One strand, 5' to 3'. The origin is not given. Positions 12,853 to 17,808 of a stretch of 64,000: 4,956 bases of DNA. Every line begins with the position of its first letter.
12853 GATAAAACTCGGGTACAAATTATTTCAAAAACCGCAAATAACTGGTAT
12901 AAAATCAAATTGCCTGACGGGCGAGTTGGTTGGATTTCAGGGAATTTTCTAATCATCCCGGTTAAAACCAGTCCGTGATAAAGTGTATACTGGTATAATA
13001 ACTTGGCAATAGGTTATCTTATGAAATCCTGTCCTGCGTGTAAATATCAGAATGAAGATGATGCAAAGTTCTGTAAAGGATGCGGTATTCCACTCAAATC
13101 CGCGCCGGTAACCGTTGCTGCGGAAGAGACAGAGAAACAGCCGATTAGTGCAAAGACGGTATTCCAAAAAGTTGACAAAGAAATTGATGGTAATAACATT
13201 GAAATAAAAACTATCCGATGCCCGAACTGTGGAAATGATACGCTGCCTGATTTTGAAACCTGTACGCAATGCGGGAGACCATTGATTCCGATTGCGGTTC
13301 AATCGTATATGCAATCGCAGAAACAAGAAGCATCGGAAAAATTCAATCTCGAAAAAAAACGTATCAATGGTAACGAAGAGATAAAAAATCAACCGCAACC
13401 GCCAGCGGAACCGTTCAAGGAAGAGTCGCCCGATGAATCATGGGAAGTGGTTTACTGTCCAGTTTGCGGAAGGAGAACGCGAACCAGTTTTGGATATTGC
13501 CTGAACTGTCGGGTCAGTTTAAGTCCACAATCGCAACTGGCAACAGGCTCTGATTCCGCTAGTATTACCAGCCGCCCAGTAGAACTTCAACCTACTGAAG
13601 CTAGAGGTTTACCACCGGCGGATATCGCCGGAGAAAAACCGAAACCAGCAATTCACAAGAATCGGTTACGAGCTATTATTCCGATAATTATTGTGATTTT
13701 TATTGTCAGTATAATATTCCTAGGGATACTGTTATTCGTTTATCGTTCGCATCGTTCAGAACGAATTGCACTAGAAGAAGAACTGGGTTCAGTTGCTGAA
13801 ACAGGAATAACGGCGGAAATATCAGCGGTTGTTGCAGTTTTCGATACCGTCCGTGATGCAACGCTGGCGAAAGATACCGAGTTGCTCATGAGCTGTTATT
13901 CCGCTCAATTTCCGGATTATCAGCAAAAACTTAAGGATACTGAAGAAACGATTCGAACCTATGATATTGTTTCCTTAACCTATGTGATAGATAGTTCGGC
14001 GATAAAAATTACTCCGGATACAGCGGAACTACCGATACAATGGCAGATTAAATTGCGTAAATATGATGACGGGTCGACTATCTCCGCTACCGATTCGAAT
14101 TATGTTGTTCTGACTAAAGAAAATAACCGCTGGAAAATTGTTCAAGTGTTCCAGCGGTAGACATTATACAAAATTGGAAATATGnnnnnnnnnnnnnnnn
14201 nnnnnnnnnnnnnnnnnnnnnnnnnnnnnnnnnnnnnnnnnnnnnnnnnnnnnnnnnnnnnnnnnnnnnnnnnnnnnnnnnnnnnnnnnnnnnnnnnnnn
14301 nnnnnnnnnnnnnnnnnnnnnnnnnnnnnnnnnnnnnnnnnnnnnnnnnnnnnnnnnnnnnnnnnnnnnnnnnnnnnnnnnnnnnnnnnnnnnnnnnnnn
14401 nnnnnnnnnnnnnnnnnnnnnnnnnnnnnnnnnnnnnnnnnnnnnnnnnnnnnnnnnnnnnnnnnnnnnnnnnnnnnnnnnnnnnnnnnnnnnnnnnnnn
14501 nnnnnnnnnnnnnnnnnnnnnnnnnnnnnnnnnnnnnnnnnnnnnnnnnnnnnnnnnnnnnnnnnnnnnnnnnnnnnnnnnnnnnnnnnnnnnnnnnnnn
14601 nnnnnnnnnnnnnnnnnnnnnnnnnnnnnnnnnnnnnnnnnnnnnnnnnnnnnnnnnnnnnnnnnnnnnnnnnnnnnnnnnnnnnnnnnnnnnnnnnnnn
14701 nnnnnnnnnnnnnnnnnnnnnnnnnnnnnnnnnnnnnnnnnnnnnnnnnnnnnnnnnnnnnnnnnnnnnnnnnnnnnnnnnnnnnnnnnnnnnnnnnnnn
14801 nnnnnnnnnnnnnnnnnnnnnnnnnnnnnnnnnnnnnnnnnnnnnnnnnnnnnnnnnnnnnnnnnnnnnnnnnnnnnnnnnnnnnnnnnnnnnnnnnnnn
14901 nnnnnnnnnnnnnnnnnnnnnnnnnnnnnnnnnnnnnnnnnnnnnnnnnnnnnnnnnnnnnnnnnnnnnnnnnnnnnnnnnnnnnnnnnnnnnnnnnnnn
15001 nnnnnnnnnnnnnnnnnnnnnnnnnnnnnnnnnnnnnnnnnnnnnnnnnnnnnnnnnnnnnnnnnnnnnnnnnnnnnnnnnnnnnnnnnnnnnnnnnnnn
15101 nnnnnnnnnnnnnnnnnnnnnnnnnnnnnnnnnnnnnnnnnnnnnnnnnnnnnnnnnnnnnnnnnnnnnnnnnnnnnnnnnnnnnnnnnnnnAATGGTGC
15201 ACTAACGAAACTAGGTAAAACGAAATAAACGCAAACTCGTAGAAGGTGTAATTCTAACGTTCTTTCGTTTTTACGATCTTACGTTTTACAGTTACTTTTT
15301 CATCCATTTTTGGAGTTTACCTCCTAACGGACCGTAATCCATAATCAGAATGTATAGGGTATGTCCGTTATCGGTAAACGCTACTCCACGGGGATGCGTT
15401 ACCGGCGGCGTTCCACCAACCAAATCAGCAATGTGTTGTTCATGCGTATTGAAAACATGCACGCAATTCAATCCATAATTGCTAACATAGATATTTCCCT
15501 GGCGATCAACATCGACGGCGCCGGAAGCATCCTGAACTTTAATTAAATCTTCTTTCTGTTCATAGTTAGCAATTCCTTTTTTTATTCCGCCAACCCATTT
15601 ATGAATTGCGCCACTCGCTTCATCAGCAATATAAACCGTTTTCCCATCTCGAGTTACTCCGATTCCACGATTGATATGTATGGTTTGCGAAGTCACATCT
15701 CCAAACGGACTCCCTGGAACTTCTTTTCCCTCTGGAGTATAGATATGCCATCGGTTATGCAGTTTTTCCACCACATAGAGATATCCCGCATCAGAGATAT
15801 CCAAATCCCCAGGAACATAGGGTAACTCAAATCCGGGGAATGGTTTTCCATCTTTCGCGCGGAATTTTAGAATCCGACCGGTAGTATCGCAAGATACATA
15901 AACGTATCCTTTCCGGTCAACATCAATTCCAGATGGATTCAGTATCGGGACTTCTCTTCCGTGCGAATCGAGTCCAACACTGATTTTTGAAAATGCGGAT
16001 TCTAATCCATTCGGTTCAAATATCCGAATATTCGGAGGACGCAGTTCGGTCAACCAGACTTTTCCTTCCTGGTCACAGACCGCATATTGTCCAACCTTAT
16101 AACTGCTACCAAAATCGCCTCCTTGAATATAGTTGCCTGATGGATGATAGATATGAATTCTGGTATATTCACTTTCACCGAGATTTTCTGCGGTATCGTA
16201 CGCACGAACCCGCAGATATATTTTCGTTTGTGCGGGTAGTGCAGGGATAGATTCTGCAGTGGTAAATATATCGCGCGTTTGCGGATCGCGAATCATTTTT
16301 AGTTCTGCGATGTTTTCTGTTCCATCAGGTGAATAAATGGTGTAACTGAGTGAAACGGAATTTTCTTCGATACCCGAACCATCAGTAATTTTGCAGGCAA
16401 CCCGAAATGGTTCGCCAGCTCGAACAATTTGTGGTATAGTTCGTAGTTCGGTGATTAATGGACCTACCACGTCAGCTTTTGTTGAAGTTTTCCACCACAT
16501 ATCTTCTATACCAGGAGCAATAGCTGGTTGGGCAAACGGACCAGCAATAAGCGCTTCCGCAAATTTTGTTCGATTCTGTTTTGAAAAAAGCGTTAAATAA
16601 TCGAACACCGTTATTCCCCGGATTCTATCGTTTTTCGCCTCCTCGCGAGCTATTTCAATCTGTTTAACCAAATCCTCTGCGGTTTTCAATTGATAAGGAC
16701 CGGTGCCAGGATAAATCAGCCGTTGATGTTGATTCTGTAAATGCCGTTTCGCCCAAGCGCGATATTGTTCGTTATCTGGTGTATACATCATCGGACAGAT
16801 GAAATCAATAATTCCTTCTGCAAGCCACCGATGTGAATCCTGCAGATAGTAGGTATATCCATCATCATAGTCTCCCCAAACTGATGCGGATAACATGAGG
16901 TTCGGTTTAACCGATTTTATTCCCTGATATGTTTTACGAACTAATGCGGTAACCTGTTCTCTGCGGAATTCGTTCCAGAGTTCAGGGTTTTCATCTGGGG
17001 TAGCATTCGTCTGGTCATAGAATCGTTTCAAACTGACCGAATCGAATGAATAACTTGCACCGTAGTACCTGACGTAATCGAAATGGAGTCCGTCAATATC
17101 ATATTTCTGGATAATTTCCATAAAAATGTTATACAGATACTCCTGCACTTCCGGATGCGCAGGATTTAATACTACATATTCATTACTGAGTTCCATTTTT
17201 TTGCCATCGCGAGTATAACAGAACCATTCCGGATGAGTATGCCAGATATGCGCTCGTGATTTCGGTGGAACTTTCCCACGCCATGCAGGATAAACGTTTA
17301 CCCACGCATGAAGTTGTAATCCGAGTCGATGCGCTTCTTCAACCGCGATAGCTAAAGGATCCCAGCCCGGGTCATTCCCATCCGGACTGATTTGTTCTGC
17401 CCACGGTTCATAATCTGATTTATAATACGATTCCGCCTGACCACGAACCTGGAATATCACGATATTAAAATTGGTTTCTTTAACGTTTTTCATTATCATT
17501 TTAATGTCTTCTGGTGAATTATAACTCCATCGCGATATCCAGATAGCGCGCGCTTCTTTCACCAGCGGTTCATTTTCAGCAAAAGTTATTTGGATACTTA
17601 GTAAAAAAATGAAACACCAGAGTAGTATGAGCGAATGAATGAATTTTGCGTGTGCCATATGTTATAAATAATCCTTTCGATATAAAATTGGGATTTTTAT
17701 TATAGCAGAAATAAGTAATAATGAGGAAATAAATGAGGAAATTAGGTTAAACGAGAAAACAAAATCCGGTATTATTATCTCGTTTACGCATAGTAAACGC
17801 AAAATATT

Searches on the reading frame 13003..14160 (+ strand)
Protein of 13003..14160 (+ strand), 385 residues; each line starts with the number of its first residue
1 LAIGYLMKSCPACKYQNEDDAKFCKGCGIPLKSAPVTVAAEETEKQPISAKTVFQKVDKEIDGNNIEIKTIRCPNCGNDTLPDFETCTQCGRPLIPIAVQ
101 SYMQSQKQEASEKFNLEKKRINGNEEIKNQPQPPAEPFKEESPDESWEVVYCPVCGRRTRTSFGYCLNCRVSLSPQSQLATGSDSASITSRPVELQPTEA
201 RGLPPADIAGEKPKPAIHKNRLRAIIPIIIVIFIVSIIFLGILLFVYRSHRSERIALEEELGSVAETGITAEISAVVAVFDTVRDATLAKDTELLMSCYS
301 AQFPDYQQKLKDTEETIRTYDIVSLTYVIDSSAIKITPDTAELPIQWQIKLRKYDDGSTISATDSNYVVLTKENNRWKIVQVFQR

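Call 45: search_protein_families(library=pfam, proteins=[window:13003-14160:+], max_evalue=0.01)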
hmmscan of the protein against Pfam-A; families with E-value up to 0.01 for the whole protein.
window:13003-14160:+ (385 aa): 8 families
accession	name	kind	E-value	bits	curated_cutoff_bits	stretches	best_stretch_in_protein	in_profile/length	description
PF12773.13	DZR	-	6.6e-12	45.8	27.3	1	10-91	1-45/45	Double zinc ribbon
PF13240.11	Zn_Ribbon_1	-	3.6e-10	39.7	25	2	73-94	2-23/23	zinc-ribbon domain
PF13248.11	Zn_ribbon_3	-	5.4e-08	32.5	27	2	7-31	2-26/26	zinc-ribbon domain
PF24460.1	DUF7575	-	1.1e-07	31.6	28.5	1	70-94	3-27/28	Domain of unknown function (DUF7575)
PF17032.10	Zn_ribbon_15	-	9e-07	30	28.9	0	70-91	52-73/73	zinc-ribbon family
PF18912.6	DZR_2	-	1.3e-06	28.5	27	0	152-175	10-33/56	Double zinc ribbon domain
PF24463.1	DUF7577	-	0.0014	18.6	28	0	148-169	1-22/27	Domain of unknown function (DUF7577)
PF14534.12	DUF4440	-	0.0062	17.4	25.2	0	277-379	2-107/107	Domain of unknown function (DUF4440)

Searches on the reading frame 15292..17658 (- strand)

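Call 46: search_protein_families(library=pfam, proteins=[window:15292-17658:-], max_evalue=0.01)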
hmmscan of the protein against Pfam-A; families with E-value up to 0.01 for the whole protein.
window:15292-17658:- (788 aa): 9 families
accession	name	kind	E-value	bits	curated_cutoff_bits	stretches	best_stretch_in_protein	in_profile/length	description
PF02638.21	GHL10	-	2.3e-49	168.6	27.9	1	36-298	2-267/311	Glycosyl hydrolase-like 10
PF08450.18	SGL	-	2.7e-10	40.7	26.3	1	657-770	130-242/246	SMP-30/Gluconolactonase/LRE-like region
PF13200.12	DUF4015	-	4.8e-10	39.5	27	1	38-293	1-227/313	Putative glycosyl hydrolase domain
PF13199.12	Glyco_hydro_66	-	3.3e-07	29.7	23.7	1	41-206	101-269/546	Glycosyl hydrolase family 66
PF14871.12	GHL6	-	7.1e-06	26.7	35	1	53-194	3-131/132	Hypothetical glycosyl hydrolase 6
PF02065.24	Melibiase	-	1.6e-05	24.5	27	1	107-198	111-194/347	Melibiase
PF06739.17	SBBP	-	3.9e-05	24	20.5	0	573-594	13-34/38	Beta-propeller repeat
PF01436.27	NHL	-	5.1e-05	23.5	20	0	715-736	7-28/28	NHL repeat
PF10282.15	Lactonase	-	0.0013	18.4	21.7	1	668-770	198-307/344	Lactonase, 7-bladed beta-propeller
